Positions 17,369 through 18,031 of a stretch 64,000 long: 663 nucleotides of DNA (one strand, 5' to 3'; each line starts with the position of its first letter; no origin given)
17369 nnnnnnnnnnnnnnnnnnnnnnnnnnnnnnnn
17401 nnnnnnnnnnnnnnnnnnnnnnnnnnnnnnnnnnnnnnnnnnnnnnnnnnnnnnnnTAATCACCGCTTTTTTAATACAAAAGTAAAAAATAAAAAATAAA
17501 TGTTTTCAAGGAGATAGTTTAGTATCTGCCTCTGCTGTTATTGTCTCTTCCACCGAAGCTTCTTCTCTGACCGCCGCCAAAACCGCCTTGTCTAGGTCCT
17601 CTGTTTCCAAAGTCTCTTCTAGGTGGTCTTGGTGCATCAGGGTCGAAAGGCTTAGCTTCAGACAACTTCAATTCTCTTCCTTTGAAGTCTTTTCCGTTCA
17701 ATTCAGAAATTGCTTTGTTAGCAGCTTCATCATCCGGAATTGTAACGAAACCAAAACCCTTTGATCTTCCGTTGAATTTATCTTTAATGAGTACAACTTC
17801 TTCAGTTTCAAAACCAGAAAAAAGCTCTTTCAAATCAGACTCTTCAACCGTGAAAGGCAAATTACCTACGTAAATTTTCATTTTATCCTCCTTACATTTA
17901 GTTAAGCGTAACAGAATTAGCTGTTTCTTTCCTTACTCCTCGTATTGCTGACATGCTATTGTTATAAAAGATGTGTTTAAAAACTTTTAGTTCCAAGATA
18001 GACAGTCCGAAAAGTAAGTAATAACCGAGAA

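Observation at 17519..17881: Bacterial-type glycine-rich RRM protein in an archaeal context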

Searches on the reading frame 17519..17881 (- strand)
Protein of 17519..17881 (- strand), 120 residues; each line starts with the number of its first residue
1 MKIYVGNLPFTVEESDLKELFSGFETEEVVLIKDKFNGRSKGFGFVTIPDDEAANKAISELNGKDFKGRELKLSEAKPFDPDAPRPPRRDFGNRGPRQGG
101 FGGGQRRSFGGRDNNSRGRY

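Call 6: search_protein_families(library=pfam, proteins=[window:17519-17881:-])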
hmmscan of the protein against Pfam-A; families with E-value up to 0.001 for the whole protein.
window:17519-17881:- (120 aa): 1 family
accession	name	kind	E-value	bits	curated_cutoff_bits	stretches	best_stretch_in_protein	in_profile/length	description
PF00076.28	RRM_1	-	7.3e-22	77.5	20.7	1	3-72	1-70/70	RNA recognition motif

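Call 7: find_homologous_proteins(query=window:17519-17881:-)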
Query window:17519-17881:- (120 aa): 2717 proteins with E <= 0.001 among 2740 candidates; the best 120 are listed.
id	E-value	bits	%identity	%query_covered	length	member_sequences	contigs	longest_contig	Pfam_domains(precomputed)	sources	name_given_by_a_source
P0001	5.8e-73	261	100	100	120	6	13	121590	PF00076.29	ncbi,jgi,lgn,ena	-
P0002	3.4e-64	233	86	100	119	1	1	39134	PF00076.29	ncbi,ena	-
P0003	1.6e-57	211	86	93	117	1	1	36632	PF00076.29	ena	-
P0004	7.8e-57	209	84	100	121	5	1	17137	PF00076.29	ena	-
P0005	8.1e-56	205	82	100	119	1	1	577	PF00076.29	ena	-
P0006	3.6e-55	203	86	94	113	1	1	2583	PF00076.29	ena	-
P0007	4.9e-55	203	89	86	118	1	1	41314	PF00076.29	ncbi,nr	ncbi:MAG: RNA-binding protein [Nanoarchaeota archaeon]|nr:RNA-binding protein [Nanoarchaeota archaeo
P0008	7.4e-54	199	94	73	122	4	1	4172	PF00076.29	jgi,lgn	jgi:RNA recognition motif-containing protein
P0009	8.6e-51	189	81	93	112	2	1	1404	PF00076.29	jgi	jgi:RNA recognition motif-containing protein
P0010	3.8e-50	187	84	93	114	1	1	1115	PF00076.29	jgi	jgi:RNA recognition motif-containing protein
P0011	8.6e-50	186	87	73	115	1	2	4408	PF00076.29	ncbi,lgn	-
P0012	4.6e-49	184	79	100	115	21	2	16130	PF00076.29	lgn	-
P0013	3.0e-47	178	78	80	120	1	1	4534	PF00076.29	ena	-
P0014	3.1e-47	178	79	78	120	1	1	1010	PF00076.29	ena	-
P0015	4.4e-47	177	87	72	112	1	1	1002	PF00076.29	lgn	-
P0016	1.1e-46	176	75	100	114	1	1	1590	PF00076.29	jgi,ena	-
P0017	1.6e-46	175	75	95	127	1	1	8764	PF00076.29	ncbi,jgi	jgi:RNA recognition motif-containing protein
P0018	3.8e-46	174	74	100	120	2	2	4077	PF00076.29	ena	-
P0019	2.5e-45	172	74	76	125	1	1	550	PF00076.29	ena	-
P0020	6.0e-45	170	72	100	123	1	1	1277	PF00076.29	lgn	-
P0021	4.0e-44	168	77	75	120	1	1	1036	PF00076.29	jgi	-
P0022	4.3e-44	168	71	100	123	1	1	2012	PF00076.29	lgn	-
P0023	9.8e-44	166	71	100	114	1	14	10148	PF00076.29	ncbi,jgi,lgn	-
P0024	7.8e-43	164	73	71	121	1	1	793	PF00076.29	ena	-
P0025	1.2e-42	163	79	74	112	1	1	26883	PF00076.29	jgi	-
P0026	1.4e-42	163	68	98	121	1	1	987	PF00076.29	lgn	-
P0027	4.3e-42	161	68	98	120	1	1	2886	PF00076.29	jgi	jgi:RNA recognition motif-containing protein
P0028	5.4e-42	161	77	76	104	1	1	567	PF00076.29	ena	-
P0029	6.6e-42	161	68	76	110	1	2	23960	PF00076.29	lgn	-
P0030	6.8e-42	160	74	71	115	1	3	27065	PF00076.29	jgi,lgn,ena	-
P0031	7.2e-42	160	63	82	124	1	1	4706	PF00076.29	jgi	jgi:RNA recognition motif-containing protein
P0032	1.7e-41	159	74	85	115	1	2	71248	PF00076.29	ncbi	-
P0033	2.2e-41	159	67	99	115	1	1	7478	PF00076.29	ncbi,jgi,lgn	-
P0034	2.6e-41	159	73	77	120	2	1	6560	PF00076.29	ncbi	-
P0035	3.1e-41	158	72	91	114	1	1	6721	PF00076.29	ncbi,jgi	-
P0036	1.1e-40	157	66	99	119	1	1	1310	PF00076.29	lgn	-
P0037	1.1e-40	157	68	98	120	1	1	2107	PF00076.29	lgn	-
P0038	1.3e-40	156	71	78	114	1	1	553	PF00076.29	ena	-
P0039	1.5e-40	156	74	77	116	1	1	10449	PF00076.29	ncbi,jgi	-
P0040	1.6e-40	156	70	93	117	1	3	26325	PF00076.29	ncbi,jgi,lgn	-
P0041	1.8e-40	156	70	75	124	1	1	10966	PF00076.29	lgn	-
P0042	8.4e-40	154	66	100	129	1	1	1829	PF00076.29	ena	-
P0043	9.3e-40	154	70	72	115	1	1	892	PF00076.29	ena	-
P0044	1.0e-39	153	68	96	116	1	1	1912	PF00076.29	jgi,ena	-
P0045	1.1e-39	153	77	84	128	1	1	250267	PF00076.29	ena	-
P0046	1.6e-39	153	69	91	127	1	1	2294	PF00076.29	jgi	jgi:RNA recognition motif-containing protein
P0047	1.9e-39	153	73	75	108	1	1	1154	PF00076.29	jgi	-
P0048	2.1e-39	152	78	76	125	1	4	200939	PF00076.29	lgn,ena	-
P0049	2.3e-39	152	70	76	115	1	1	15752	PF00076.29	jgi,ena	-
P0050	2.5e-39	152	67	73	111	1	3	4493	PF00076.29,PF16367.12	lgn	-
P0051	2.9e-39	152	65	78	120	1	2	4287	PF00076.29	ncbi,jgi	-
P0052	4.6e-39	151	65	100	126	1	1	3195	PF00076.29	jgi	jgi:RNA recognition motif-containing protein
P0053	5.3e-39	151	69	74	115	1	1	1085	PF00076.29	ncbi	-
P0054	6.2e-39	151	70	76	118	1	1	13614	PF00076.29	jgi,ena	-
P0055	6.6e-39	151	71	74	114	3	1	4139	PF00076.29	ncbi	-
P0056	7.7e-39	151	69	72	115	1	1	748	PF00076.29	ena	-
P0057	1.3e-38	150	67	74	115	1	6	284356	PF00076.29,PF16367.12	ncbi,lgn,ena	ncbi:MAG: RNA-binding protein [Nanoarchaeota archaeon]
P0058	1.6e-38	150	70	72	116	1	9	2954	PF00076.29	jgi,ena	-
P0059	1.7e-38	149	66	93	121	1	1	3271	PF00076.29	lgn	-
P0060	2.7e-38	149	71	78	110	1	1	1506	PF00076.29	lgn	-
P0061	2.7e-38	149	67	71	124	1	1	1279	PF00076.29,PF16367.12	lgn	-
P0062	3.1e-38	149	66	70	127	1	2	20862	PF00076.29,PF16842.12,PF16367.12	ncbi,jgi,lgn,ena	-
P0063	3.1e-38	149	71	72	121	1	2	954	PF00076.29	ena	-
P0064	3.5e-38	148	71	78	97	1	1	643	PF00076.29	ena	-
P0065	5.3e-38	148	64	71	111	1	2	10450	PF00076.29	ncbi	-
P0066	5.4e-38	148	66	73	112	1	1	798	PF00076.29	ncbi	-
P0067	6.0e-38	148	75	66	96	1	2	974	PF00076.29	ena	-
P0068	6.6e-38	148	69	76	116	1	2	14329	PF00076.29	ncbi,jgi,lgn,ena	-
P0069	7.3e-38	147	68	70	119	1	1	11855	PF00076.29,PF16842.12,PF16367.12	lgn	-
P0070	7.4e-38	147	75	77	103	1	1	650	PF00076.29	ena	-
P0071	7.7e-38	147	70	78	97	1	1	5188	PF00076.29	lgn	-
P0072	9.9e-38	147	69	76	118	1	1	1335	PF00076.29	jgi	jgi:RNA recognition motif-containing protein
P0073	1.1e-37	147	70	72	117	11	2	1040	PF00076.29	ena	-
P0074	1.1e-37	147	68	91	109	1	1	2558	PF00076.29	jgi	jgi:RNA recognition motif-containing protein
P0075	1.2e-37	147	67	73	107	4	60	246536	PF00076.29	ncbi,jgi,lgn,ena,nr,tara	ncbi:MAG: RNA-binding protein [Candidatus Pacearchaeota archaeon]|jgi:RNA recognition motif-containi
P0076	1.2e-37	147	66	71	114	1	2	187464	PF00076.29,PF16367.12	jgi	jgi:RNA recognition motif-containing protein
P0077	1.4e-37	147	69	78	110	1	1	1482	PF00076.29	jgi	jgi:RNA recognition motif-containing protein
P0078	1.4e-37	147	66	74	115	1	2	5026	PF00076.29,PF16367.12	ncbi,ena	-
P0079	1.7e-37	146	69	72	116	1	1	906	PF00076.29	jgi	-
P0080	1.9e-37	146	69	73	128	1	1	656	PF00076.29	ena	-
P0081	2.0e-37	146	64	89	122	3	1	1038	PF00076.29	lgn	-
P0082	2.0e-37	146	72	73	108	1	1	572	PF00076.29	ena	-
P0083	2.1e-37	146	67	93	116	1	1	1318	PF00076.29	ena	-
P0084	2.2e-37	146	68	93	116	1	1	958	PF00076.29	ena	-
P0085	2.3e-37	146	69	72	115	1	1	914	PF00076.29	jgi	jgi:RNA recognition motif-containing protein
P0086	2.4e-37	146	66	74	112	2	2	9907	PF00076.29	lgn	-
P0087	2.7e-37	146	69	73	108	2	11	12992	PF00076.29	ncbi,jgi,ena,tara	jgi:RNA recognition motif-containing protein|tara:strand:- start:31 stop:357 length:327 start_codon:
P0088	2.7e-37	146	69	76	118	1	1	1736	PF00076.29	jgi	jgi:RNA recognition motif-containing protein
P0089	2.8e-37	146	67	71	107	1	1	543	PF00076.29,PF16367.12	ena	-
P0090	2.8e-37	146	72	74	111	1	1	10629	PF00076.29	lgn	-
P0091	2.9e-37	146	63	73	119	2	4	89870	PF00076.29,PF16367.12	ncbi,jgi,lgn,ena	-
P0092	2.9e-37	146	68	78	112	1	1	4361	PF00076.29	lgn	-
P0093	3.0e-37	145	71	79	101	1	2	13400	PF00076.29,PF16367.12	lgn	-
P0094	3.3e-37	145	64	93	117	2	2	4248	PF00076.29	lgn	-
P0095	3.9e-37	145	71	76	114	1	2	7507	PF00076.29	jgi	jgi:RNA recognition motif-containing protein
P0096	4.5e-37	145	67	78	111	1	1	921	PF00076.29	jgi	jgi:RNA recognition motif-containing protein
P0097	4.9e-37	145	65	68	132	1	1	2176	PF00076.29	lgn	-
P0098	7.5e-37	144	69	70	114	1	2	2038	PF00076.29,PF16367.12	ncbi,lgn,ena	ncbi:MAG: RNA-binding protein [Nanoarchaeota archaeon]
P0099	8.8e-37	144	70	72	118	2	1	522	PF00076.29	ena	-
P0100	8.8e-37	144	68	76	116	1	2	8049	PF00076.29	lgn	-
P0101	9.0e-37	144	71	75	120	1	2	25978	PF00076.29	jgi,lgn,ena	-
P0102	9.1e-37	144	70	72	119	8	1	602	PF00076.29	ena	-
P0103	1.0e-36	144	69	72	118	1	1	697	PF00076.29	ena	-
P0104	1.1e-36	144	69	76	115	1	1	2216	PF00076.29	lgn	-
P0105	1.2e-36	144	77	73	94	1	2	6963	PF00076.29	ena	-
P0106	1.2e-36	144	66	88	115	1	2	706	PF00076.29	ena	-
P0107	1.3e-36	143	65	66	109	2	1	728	PF00076.29,PF16367.12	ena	-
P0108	1.6e-36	143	67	72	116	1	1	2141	PF00076.29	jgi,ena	jgi:RNA recognition motif-containing protein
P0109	1.6e-36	143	66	76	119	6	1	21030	PF00076.29,PF16367.12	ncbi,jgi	jgi:RNA recognition motif-containing protein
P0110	1.7e-36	143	57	91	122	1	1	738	PF00076.29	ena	-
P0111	1.8e-36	143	71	74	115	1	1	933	PF00076.29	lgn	-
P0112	1.8e-36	143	65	73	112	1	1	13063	PF00076.29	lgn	-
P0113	1.8e-36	143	71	77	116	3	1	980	PF00076.29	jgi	jgi:RNA recognition motif-containing protein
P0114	1.9e-36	143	73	76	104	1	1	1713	PF00076.29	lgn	-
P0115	1.9e-36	143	69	64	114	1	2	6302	PF00076.29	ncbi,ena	-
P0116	2.0e-36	143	69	74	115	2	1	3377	PF00076.29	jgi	jgi:RNA recognition motif-containing protein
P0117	2.0e-36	143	61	97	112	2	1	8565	PF00076.29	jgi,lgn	-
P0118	2.1e-36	143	63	73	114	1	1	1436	PF00076.29,PF16367.12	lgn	-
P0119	2.4e-36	143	62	100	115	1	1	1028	PF00076.29,PF16367.12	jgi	jgi:RNA recognition motif-containing protein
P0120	2.4e-36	143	60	99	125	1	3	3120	PF00076.29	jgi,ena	-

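Call 11: find_encoding_contigs(protein=P0001, flank=6000, max_places=10)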
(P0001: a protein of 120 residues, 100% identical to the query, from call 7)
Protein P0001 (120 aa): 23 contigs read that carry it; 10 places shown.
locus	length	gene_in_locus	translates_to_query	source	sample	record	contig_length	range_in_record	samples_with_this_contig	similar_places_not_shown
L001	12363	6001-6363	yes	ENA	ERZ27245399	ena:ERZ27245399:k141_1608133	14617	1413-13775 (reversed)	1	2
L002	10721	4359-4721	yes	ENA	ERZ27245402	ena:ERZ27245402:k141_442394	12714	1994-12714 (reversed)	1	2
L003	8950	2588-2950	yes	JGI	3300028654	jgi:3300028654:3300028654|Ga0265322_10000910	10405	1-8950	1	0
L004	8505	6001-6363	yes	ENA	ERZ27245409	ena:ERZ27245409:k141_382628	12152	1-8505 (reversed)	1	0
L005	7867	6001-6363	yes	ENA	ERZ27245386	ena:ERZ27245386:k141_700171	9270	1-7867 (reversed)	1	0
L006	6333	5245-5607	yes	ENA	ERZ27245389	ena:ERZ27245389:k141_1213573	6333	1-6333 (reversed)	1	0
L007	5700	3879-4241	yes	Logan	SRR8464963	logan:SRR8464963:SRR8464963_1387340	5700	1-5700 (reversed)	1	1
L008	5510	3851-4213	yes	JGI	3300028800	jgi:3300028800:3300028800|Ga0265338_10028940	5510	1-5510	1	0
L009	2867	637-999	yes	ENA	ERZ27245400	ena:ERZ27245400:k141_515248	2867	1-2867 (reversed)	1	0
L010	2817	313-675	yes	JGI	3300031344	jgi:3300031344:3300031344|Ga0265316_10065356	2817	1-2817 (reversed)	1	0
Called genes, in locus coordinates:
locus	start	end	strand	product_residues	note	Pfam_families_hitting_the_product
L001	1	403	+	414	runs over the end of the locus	?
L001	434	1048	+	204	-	PF00149:Metallophos, PF12850:Metallophos_2, PF14582:Metallophos_3 (faint)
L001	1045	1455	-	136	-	PF23636:DUF7144 (weak), PF09900:DUF2127 (weak)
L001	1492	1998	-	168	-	PF13847:Methyltransf_31, PF08242:Methyltransf_12 (weak), PF13649:Methyltransf_25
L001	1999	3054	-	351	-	PF01180:DHO_dh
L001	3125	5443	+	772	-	PF01751:Toprim, PF01131:Topoisom_bac, PF01396:Zn_ribbon_Top1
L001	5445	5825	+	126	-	-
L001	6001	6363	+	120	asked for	PF00076:RRM_1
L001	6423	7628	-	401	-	PF04894:Nre_N, PF04895:Nre_C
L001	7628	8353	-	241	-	PF00154:RecA_N, PF03796:DnaB_C (faint), PF06745:ATPase, PF08423:Rad51, PF13481:AAA_25, PF13479:AAA_24 (weak), PF05707:Zot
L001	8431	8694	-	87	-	PF13656:RNA_pol_L_2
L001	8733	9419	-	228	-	-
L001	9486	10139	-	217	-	-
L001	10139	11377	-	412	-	PF13506:Glyco_transf_21, PF00535:Glycos_transf_2, PF10111:Glyco_tranf_2_2, PF13641:Glyco_tranf_2_3, PF13632:Glyco_trans_2_3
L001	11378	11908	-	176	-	PF04079:SMC_ScpB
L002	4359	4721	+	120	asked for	PF00076:RRM_1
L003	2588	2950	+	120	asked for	PF00076:RRM_1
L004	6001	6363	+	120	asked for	PF00076:RRM_1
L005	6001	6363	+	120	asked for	PF00076:RRM_1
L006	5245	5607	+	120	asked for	PF00076:RRM_1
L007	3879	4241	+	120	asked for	PF00076:RRM_1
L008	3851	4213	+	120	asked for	PF00076:RRM_1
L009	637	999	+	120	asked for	PF00076:RRM_1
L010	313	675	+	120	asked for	PF00076:RRM_1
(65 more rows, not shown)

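Call 12: find_related_loci(query=window:17519-17881:-, collection=genome_contigs, flank=6000)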
Query window:17519-17881:- (120 aa) in genome_contigs; peptide patterns used: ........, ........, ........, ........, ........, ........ (x = any residue, [..] = any of these).
600 stretches matched a pattern (row limit reached: there are more); 509 encode a relative of the query (tblastn E <= 1e-3); the best 80 are kept; 80 distinct loci.
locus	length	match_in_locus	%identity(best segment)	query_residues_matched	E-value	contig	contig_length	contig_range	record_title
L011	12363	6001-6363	85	1-120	6e-60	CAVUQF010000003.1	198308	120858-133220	MAG: uncultured Nanoarchaeota archaeon isolate MFD01689.bin.1.29 genome assembly, contig: contig_64605, whole genome sho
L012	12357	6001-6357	86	1-120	3e-58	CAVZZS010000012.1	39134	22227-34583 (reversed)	MAG: uncultured Nanoarchaeota archaeon isolate MFD01689.bin.2.81 genome assembly, contig: contig_72459, whole genome sho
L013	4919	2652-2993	71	1-120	8e-48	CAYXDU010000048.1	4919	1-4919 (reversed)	MAG TPA_asm: Candidatus Woesearchaeota archaeon isolate binchicken_co211_210 genome assembly, contig: NODE_14673_length_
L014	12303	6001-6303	74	1-102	3e-43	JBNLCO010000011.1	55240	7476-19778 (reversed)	MAG: Candidatus Pacearchaeota archaeon isolate C1C2.bin.74.orig k141_1788170, whole genome shotgun sequence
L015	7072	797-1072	74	1-92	2e-42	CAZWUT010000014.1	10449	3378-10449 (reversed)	MAG TPA_asm: Candidatus Woesearchaeota archaeon isolate binchicken_co100_462 genome assembly, contig: NODE_10251_length_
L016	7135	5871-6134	67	1-88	2e-37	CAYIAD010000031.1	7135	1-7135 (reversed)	MAG TPA_asm: Candidatus Woesearchaeota archaeon isolate ERP119705_co1_747 genome assembly, contig: NODE_16603_length_713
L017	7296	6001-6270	68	1-90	2e-35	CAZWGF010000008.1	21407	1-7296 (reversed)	MAG TPA_asm: Candidatus Woesearchaeota archaeon isolate SRP104257_co1_234 genome assembly, contig: NODE_1300_length_2140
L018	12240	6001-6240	75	1-80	2e-35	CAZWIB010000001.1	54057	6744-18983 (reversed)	MAG TPA_asm: Candidatus Woesearchaeota archaeon isolate binchicken_co275_507 genome assembly, contig: NODE_511_length_54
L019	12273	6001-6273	68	1-94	3e-35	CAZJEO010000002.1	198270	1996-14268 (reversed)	MAG TPA_asm: Candidatus Woesearchaeota archaeon isolate binchicken_co136_1 genome assembly, contig: NODE_19_length_19827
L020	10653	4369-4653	62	1-98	1e-34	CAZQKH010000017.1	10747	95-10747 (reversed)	MAG TPA_asm: Candidatus Woesearchaeota archaeon isolate SRP191223_co2_5 genome assembly, contig: NODE_5161_length_10747_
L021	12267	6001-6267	64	1-89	7e-34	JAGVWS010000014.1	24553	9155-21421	Candidatus Pacearchaeota archaeon isolate RIFCSPHIGHO2_01_FULL_37_14 rifcsphigho2_01_scaffold_11549, whole genome shotgu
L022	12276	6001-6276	61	1-99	6e-33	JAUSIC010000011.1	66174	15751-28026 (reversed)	MAG: Nanoarchaeota archaeon isolate E14_metabat.bin.221 E14_k141_327578, whole genome shotgun sequence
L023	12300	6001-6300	53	1-117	2e-32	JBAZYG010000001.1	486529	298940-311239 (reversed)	MAG: Candidatus Pacearchaeota archaeon isolate SO_2017_GW1_75 NODE_121_length_486529_cov_2.277651_OW334_2017, whole geno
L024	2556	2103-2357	69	1-85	4e-32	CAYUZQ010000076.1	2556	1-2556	MAG TPA_asm: Candidatus Woesearchaeota archaeon isolate binchicken_co211_35 genome assembly, contig: NODE_41932_length_2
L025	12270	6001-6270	63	1-89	2e-31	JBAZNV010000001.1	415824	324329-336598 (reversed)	MAG: Candidatus Pacearchaeota archaeon isolate SO_2017_LW4_79 scaffold_53_c1_LW137-91_2017, whole genome shotgun sequenc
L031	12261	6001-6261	62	1-88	4e-30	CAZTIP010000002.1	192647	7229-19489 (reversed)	MAG TPA_asm: Candidatus Woesearchaeota archaeon isolate SRP167671_co2_23 genome assembly, contig: NODE_52_length_192647_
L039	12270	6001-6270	67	1-89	6e-27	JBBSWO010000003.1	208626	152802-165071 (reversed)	MAG: Nanoarchaeota archaeon isolate H41-bin116_1 H41_bin116_1_000000000003, whole genome shotgun sequence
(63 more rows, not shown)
